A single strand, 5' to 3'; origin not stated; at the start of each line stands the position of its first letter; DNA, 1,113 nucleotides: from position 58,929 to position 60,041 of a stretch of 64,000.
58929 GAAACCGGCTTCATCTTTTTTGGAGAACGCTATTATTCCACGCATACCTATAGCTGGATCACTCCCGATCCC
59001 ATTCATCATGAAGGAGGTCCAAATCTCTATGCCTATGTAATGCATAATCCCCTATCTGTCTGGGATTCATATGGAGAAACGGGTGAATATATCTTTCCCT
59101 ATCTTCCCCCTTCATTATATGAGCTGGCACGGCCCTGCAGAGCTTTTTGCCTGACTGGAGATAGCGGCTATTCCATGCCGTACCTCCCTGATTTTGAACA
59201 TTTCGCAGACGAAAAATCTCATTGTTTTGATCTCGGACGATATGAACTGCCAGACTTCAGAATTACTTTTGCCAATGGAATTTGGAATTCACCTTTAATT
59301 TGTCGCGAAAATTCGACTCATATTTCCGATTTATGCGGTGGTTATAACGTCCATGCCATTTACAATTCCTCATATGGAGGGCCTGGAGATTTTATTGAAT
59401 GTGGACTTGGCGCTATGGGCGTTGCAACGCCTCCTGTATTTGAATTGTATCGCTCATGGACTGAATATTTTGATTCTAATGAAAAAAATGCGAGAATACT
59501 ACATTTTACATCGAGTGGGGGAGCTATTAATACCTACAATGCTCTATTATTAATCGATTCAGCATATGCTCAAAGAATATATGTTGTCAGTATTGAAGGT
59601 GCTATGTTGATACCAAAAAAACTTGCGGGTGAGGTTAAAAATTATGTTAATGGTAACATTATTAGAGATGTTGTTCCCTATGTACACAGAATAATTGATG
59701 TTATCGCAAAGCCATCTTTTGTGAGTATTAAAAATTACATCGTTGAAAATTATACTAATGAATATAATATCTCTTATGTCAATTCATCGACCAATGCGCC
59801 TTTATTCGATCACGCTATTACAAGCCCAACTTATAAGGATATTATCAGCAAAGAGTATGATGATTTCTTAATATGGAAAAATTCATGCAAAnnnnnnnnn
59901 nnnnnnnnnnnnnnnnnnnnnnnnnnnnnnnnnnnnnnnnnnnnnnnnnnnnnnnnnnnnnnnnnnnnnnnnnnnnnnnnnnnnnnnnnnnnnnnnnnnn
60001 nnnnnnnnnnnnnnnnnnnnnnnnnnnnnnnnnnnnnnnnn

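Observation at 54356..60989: Sec-dependent Rhs polymorphic toxin cassette with lipoprotein immunity candidates in a chlamydia-like genome context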

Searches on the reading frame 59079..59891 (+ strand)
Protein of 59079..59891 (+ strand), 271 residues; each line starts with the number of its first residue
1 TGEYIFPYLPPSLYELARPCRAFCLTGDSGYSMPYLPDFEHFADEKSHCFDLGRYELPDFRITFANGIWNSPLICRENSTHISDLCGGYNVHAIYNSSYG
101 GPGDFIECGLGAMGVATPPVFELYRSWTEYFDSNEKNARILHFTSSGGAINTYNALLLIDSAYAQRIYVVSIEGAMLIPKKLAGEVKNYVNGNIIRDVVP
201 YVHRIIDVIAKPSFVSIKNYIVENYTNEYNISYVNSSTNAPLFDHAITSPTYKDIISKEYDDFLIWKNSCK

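Call 10: search_protein_families(library=pfam, proteins=[window:59079-59891:+], max_evalue=10)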
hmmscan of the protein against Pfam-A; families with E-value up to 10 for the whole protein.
window:59079-59891:+ (271 aa): 0 families

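Call 11: search_solved_structures(query=window:59079-59891:+, max_evalue=10, show_alignments=2)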
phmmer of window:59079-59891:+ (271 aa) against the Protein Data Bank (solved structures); distinct sequences matched with E-value up to 10: 1.
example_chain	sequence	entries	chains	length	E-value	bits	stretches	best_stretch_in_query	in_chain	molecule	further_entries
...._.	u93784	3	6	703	0.047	16.5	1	163-263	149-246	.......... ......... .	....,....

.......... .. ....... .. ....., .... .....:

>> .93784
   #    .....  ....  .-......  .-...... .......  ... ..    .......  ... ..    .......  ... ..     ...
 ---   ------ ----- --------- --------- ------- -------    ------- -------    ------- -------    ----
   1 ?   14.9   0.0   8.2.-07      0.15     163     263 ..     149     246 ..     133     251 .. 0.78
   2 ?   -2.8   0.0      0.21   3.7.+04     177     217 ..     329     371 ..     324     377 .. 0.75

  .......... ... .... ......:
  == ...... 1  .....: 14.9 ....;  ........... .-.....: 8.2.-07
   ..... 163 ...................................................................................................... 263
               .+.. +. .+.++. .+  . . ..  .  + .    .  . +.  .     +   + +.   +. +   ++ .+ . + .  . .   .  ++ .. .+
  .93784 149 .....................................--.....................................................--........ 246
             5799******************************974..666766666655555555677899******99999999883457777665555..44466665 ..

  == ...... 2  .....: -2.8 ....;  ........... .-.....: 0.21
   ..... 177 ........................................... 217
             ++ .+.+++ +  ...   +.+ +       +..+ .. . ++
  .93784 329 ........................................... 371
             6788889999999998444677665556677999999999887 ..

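Call 13: find_homologous_proteins(query=window:59079-59891:+, max_evalue=0.001)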
Query window:59079-59891:+: 696 candidates shared short words with the query, none scored E <= 0.001.

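Call 22: search_protein_representatives(protein=window:59079-59891:+)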
Query: 271 residues. Proteins with E-value up to 0.001 (for the whole library): 1014; up to 1e-10: 319; up to 1e-30: 1. The best 150 are listed.
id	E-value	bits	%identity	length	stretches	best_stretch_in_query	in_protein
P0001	1.5e-155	533.3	85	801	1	1-268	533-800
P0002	2.7e-26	109.2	37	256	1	28-264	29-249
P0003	5.0e-26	108.3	36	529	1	36-264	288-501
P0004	5.3e-26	108.2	37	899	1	35-261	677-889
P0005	2.2e-25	106.2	39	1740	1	46-257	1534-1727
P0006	3.3e-25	105.6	36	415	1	47-260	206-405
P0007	6.1e-25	104.8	36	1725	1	23-264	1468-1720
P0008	7.0e-25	104.6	41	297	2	35-196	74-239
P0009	2.7e-24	102.7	39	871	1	44-263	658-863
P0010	4.8e-24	101.8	36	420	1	34-257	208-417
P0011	5.3e-24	101.7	35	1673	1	18-264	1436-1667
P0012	6.1e-24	101.5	38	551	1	41-254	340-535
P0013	6.3e-24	101.4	39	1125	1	44-257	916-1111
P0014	7.4e-24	101.2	34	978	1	23-257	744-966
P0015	1.1e-23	100.7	40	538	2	44-200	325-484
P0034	7.6e-22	94.6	39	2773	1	47-263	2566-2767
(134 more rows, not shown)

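Call 24: search_protein_families(library=pfam, proteins=[P0003, P0004, P0005, P0006, P0009, P0012, P0013, P0034], max_evalue=0.001)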
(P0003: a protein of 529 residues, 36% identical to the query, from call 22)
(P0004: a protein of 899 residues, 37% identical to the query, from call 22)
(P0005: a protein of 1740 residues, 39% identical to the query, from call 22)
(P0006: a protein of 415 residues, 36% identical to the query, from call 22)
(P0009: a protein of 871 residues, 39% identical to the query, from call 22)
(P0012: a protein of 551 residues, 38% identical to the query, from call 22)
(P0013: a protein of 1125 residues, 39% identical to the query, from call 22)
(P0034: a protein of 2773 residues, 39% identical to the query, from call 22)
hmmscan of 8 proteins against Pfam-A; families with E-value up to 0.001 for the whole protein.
P0003 (529 aa): 2 families
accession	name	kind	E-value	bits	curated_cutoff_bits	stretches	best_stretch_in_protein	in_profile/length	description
PF05095.17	DUF687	-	5.4e-14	52.1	25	1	310-494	32-208/537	Protein of unknown function (DUF687)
PF02089.21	Palm_thioest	-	0.00087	19.5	26.8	0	330-504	18-162/254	Palmitoyl protein thioesterase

P0004 (899 aa): 1 family
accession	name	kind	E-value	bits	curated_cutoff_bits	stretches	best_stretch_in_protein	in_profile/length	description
PF05593.20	RHS_repeat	-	8.4e-15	55.2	22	1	93-129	1-37/38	RHS Repeat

P0005 (1740 aa): 1 family
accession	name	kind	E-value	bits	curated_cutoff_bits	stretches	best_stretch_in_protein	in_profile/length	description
PF05593.20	RHS_repeat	-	3e-46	155.4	22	2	1311-1343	1-33/38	RHS Repeat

P0006 (415 aa): 1 family
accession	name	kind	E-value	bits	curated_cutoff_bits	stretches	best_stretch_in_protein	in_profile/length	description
PF05095.17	DUF687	-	9.3e-05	21.6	25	1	216-339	33-153/537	Protein of unknown function (DUF687)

P0009 (871 aa): 2 families
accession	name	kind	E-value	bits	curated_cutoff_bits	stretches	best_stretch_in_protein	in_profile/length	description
PF05593.20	RHS_repeat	-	4.3e-30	103.9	22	1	240-274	1-34/38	RHS Repeat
PF05095.17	DUF687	-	2e-16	60.1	25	1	667-857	25-208/537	Protein of unknown function (DUF687)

P0012 (551 aa): 3 families
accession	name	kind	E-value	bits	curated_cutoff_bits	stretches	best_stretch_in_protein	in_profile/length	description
PF05095.17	DUF687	-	2.1e-12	46.8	25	1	357-509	34-180/537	Protein of unknown function (DUF687)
PF05593.20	RHS_repeat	-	8.4e-08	32.9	22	0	176-210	4-37/38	RHS Repeat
PF11288.14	DUF3089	-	0.00024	21.1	23.4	1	423-491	80-149/207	Protein of unknown function (DUF3089)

P0013 (1125 aa): 2 families
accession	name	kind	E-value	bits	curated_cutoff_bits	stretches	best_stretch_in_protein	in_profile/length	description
PF05593.20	RHS_repeat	-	4.1e-43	145.4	22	2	56-89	1-34/38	RHS Repeat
PF05095.17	DUF687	-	4.6e-12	45.7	25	1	931-1082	34-180/537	Protein of unknown function (DUF687)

P0034 (2773 aa): 3 families
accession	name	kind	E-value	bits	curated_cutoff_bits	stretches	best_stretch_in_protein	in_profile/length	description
PF05593.20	RHS_repeat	-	9.2e-67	220.8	22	6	1862-1897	2-37/38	RHS Repeat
PF20148.4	DUF6531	-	4.5e-17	62.6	24.1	1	1175-1246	2-74/74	Domain of unknown function (DUF6531)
PF05095.17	DUF687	-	7e-08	31.9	25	1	2585-2739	38-185/537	Protein of unknown function (DUF687)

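Call 33: search_solved_structures(query=A1, max_evalue=10, show_alignments=3)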
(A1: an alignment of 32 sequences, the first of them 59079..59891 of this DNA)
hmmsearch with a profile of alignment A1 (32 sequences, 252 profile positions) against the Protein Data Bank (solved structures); distinct sequences matched with E-value up to 10: 3.
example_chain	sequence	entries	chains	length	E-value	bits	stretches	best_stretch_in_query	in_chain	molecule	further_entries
5d8m_A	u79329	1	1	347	0.017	17.5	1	132-176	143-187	Metagenomic carboxyl esterase MGS0156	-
6xyw_AJ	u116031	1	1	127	0.029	16.7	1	54-86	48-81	39S ribosomal protein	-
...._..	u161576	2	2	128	0.031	16.6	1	55-86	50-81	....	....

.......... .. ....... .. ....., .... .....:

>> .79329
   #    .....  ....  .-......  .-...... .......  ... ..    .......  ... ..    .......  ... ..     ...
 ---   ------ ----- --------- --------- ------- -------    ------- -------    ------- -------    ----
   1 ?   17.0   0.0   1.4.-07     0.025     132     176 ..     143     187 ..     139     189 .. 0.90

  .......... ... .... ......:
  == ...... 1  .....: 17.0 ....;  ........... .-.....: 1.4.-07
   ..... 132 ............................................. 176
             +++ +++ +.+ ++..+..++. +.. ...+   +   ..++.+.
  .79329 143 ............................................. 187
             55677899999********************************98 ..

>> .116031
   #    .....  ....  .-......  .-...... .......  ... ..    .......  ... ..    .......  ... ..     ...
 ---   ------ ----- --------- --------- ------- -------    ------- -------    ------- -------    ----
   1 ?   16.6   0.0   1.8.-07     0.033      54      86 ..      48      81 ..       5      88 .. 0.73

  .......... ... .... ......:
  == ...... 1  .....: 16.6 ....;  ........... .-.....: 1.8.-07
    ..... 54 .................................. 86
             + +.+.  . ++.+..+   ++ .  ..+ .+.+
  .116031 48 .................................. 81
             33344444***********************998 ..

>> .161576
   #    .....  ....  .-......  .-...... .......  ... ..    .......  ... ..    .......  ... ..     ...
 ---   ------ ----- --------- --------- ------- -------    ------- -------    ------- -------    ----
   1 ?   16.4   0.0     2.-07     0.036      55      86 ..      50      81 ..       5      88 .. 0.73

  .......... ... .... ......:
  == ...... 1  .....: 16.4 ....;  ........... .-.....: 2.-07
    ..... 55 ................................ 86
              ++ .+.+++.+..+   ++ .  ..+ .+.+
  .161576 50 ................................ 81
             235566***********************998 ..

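Call 34: find_homologous_proteins(query=A1, max_evalue=0.00001)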
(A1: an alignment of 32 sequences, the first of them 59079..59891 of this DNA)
Query A1 (32 sequences) (271 aa, profile of the alignment): 77 proteins with E <= 0.00001 among 5125 candidates.
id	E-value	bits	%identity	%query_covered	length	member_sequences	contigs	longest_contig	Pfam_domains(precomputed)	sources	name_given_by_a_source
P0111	7.0e-81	289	28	80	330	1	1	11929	PF05095.18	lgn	-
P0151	3.2e-80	287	27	79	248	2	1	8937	PF05095.18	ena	-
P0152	2.1e-75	271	28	81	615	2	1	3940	PF05095.18,PF05593.20,PF25023.2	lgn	-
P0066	1.4e-69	252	31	75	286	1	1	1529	-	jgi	jgi:hypothetical protein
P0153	2.4e-65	238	28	68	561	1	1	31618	-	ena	-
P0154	5.0e-65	237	29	75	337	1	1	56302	-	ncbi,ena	-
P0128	2.3e-64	235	30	76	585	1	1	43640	-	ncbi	-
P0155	2.3e-64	235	28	68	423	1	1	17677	-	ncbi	-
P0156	8.8e-64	233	25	70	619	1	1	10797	-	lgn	-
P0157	3.4e-63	231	25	96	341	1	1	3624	-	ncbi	-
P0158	1.2e-62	229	26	80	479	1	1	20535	-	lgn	-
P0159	2.0e-62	229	25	81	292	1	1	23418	-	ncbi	-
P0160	2.3e-62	228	26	73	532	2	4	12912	-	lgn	-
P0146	2.8e-62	228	29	75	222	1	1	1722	-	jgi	-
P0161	3.2e-62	228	25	76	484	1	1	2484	-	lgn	-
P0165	6.8e-62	227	30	94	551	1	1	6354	PF05095.18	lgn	-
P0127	8.5e-61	223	29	80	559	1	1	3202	PF05095.18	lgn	-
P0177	3.6e-60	221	31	81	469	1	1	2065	PF05095.18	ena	-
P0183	2.6e-59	218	29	54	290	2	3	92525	PF05095.18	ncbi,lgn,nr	ncbi:MAG TPA: DUF687 family protein [Chlamydiales bacterium]|nr:DUF687 family protein [Chlamydiales 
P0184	2.6e-59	218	27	81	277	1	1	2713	PF05095.18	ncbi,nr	ncbi:MAG TPA: hypothetical protein VHA52_05945 [Candidatus Babeliaceae bacterium]|nr:hypothetical pr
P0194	5.8e-57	211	28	95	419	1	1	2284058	-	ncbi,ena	-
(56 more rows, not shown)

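Call 44: predict_structure(alignment_id=A2)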
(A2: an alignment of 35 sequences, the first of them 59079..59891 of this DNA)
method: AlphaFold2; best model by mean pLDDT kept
length: 271 residues; sequences in the alignment: 35
mean_pLDDT: 83.0   pTM: 0.80
mean pLDDT of the five models: 83.0, 82.9, 81.9, 81.2, 80.8
residues with pLDDT >= 90: 156; 70-90: 58; 50-70: 23; < 50: 34
segments of 3 or more residues with pLDDT < 50: 1-9, 18-42
pLDDT, mean of each block of 10 residues (from residue 1): 41 53 42 39 74 94 94 96 98 92 86 87 97 95 96 97 98 94 97 82 74 63 78 94 93 98 92 61
secondary structure, 60 per line:
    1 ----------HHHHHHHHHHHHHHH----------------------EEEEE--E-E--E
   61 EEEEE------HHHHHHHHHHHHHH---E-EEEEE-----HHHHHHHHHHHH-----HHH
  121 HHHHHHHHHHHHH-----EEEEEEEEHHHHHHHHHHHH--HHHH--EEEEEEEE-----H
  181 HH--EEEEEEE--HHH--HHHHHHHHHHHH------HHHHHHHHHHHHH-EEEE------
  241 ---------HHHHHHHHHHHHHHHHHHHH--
elements in order: H11-25 E48-52 E60-65 H72-85 E91-95 H101-112 H118-133 E139-146 H147-158 H161-164 E167-174 E185-191 H199-210 H217-229 E231-234 H250-269

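Call 47: fold_search(model_id=the predicted structure, library=pdb)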
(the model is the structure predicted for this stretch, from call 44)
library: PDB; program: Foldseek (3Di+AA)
matches with E <= 10: 1452; with E <= 0.001: 8
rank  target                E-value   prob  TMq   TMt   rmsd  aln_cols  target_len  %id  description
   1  3lcr_B                1.3e-04  0.99  0.31  0.30  13.3       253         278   13  Thioesterase from Tautomycetin Biosynthhetic Pathway (released 2010-08-18)
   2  3lcr_A                1.4e-04  1.00  0.41  0.40  13.2       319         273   10  Thioesterase from Tautomycetin Biosynthhetic Pathway (released 2010-08-18)
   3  4ftw                  4.7e-04  1.00  0.34  0.40   5.8       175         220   15  Crystal structure of a carboxyl esterase N110C/L145H at 2.3 angstrom resolution (released 2012-10-03)
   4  9bd4_B                5.0e-04  1.00  0.47  0.52   7.0       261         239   13  YjfP, Klebsiella pneumoniae serine hydrolase, unbound (released 2025-04-30)
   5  4fhz                  5.3e-04  1.00  0.46  0.55   6.6       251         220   13  Crystal structure of a carboxyl esterase at 2.0 angstrom resolution (released 2012-10-03)
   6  1zi6                  8.2e-04  1.00  0.44  0.49   6.4       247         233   12  Crystal Structure Analysis of the dienelactone hydrolase (C123S) mutant- 1.7 A (released 2005-07-05)
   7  5x88                  8.2e-04  1.00  0.35  0.47   7.4       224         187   12  A crystal structure of cutinases from Malbranchea cinnamomea (released 2018-01-31)
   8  4oyy_A                9.3e-04  1.00  0.29  0.40   5.5       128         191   16  Humicola insolens cutinase (released 2014-07-30)
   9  4oyy_L                1.0e-03  1.00  0.29  0.39   5.5       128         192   16  Humicola insolens cutinase (released 2014-07-30)
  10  4pse_B                1.0e-03  1.00  0.26  0.31   5.7       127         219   16  Trichoderma reesei cutinase in complex with a C11Y4 phosphonate inhibitor (released 2014-09-17)
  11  5ajh_B                1.1e-03  1.00  0.39  0.49   8.1       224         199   12  Crystal structure of Fusarium oxysporum cutinase (released 2015-09-02)
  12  3esc                  1.1e-03  1.00  0.37  0.49   7.2       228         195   12  cut-2a; NCN-Pt-Pincer-Cutinase Hybrid (released 2009-07-28)
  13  5ajh_A                1.1e-03  1.00  0.37  0.47   8.4       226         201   13  Crystal structure of Fusarium oxysporum cutinase (released 2015-09-02)
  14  5l2p_C                1.2e-03  1.00  0.30  0.28   7.6       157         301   13  Structure of arylesterase (released 2017-08-09)
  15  4u2g                  1.2e-03  1.00  0.42  0.48   6.7       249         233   11  Crystal structure of dienelactone hydrolase B-4 variant (Q35H, F38L, Y64H, Q76L, Q110L, C123S, Y137C, A141V, Y145C, N154 (released 2014-12-10)
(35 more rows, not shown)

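Call 50: find_related_loci(query=A4, collection=metagenome_contigs, flank=6000)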
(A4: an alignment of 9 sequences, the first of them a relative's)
Query A4 (329 aa) in metagenome_contigs; peptide patterns used: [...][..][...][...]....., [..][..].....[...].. (x = any residue, [..] = any of these).
148 stretches matched a pattern; 46 encode a relative of the query (tblastn E <= 1e-3); 46 distinct loci.
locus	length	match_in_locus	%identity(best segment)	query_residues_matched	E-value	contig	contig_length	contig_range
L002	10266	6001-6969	69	1-327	4e-163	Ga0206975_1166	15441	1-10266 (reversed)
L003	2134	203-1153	69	1-326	5e-166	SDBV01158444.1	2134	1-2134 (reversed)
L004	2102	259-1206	65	1-328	7e-161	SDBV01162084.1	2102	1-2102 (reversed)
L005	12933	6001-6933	63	1-327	1e-139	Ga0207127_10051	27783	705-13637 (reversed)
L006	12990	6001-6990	58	1-329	3e-130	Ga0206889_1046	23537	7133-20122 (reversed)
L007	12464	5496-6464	60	1-320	5e-129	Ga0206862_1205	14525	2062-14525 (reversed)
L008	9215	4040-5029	58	1-327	3e-128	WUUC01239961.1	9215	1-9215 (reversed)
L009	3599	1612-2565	58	1-327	2e-130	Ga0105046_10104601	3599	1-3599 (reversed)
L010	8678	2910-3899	58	1-327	2e-127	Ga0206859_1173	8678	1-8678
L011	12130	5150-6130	60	1-328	1e-126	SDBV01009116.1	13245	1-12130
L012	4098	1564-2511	59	1-329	8e-129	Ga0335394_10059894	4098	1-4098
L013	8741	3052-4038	58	1-327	3e-125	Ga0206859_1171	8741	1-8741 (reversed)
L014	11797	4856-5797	57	1-323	6e-123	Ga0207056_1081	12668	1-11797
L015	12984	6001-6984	57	1-327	2e-122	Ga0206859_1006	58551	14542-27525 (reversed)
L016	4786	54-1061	56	1-327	2e-123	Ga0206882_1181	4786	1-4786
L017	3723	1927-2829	56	4-306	7e-118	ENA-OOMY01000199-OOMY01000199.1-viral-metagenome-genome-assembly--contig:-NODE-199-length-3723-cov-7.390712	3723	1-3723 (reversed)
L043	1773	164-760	30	142-323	6e-25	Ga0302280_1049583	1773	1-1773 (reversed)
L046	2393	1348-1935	32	142-327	2e-23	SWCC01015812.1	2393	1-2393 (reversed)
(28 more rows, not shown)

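Call 63: search_protein_families(library=padloc, proteins=[window:59079-59891:+], max_evalue=0.01)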
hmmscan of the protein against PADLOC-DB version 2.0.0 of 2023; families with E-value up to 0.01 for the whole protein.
window:59079-59891:+ (271 aa): 0 families

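Call 65: search_protein_families(library=pfam, alignment_id=A1, max_evalue=0.01)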
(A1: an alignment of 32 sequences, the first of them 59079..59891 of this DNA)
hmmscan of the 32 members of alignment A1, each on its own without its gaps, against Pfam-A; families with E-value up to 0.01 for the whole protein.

A. member 1, window:59079-59891:+ (271 aa): 0 families

B. families by the number of members that match (of 32 scanned): 4 families
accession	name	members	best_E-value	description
PF05095.17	DUF687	25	6e-16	Protein of unknown function (DUF687)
PF12146.15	Hydrolase_4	1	0.0018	Serine aminopeptidase, S33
PF01083.28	Cutinase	1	0.0082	Cutinase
PF12411.13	Choline_sulf_C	1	0.0093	Choline sulfatase enzyme C terminal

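Call 84: search_protein_families(library=pfam, proteins=[P0001], max_evalue=0.01)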
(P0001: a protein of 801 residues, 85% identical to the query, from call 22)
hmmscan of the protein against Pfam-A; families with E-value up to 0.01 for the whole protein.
P0001 (801 aa): 1 family
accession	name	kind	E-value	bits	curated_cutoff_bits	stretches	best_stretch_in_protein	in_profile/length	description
PF05593.20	RHS_repeat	-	2.2e-25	88.9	22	2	313-344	1-33/38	RHS Repeat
